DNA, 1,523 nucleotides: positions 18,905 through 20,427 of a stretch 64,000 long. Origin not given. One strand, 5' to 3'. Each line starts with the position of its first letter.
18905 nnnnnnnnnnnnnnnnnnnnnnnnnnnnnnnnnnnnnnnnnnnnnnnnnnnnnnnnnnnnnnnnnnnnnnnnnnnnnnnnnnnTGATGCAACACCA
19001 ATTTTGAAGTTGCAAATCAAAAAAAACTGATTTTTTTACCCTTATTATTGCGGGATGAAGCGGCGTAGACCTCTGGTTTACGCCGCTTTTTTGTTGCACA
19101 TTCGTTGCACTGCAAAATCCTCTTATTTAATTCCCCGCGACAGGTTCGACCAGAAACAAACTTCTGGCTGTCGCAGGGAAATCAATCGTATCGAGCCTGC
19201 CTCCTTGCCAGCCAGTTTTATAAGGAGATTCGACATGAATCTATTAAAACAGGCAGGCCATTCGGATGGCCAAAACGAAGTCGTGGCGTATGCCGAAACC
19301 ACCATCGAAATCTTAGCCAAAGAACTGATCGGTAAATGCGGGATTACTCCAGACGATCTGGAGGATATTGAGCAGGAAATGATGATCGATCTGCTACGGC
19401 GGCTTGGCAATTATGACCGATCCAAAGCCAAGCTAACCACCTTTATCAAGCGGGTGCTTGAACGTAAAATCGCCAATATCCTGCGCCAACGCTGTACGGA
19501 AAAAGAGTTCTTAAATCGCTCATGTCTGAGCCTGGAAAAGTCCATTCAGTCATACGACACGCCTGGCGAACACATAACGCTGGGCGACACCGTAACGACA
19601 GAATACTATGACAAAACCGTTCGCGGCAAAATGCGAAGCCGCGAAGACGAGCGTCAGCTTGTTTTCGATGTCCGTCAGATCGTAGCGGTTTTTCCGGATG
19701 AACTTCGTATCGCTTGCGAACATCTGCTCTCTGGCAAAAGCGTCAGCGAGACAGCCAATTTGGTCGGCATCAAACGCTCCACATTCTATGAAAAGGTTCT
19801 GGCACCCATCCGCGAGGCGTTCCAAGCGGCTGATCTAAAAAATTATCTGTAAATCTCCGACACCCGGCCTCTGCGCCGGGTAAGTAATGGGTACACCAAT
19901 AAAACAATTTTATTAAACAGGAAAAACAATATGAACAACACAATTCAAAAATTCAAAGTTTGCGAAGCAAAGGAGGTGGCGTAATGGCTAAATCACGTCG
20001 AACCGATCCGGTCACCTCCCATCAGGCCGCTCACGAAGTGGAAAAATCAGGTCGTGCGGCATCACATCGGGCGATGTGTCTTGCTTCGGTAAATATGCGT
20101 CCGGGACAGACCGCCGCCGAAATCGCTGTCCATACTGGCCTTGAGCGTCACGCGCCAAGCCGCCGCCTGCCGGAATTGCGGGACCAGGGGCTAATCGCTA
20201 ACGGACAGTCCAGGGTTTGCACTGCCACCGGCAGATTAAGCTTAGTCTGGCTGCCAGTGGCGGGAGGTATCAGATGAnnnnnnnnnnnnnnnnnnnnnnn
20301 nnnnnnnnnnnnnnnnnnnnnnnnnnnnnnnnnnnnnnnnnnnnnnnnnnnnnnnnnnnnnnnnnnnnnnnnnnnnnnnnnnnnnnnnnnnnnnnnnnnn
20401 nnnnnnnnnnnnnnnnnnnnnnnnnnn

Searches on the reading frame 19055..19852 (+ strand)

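Call 85: search_protein_families(library=phrogs, proteins=[window:19055-19852:+], max_evalue=0.001)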
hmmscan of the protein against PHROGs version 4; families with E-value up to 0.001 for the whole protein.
window:19055-19852:+ (265 aa): 2 families
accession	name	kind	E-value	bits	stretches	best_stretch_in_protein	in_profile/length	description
phrog_1740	-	transcription regulation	4.5e-11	42.9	1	87-248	73-205/567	RNA polymerase sigma factor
phrog_351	-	transcription regulation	2.9e-07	30.5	1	97-245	528-712/928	RNA polymerase sigma factor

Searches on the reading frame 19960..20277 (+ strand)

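Call 85: search_protein_families(library=phrogs, proteins=[window:19960-20277:+], max_evalue=0.001)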
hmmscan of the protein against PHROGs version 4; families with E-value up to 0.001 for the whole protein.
window:19960-20277:+ (105 aa): 2 families
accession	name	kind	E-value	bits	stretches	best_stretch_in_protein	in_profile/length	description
phrog_1123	-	unknown function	2.6e-18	66.9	1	10-101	8-98/112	-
phrog_18663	-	unknown function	1.1e-08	36.4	1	11-82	9-81/113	-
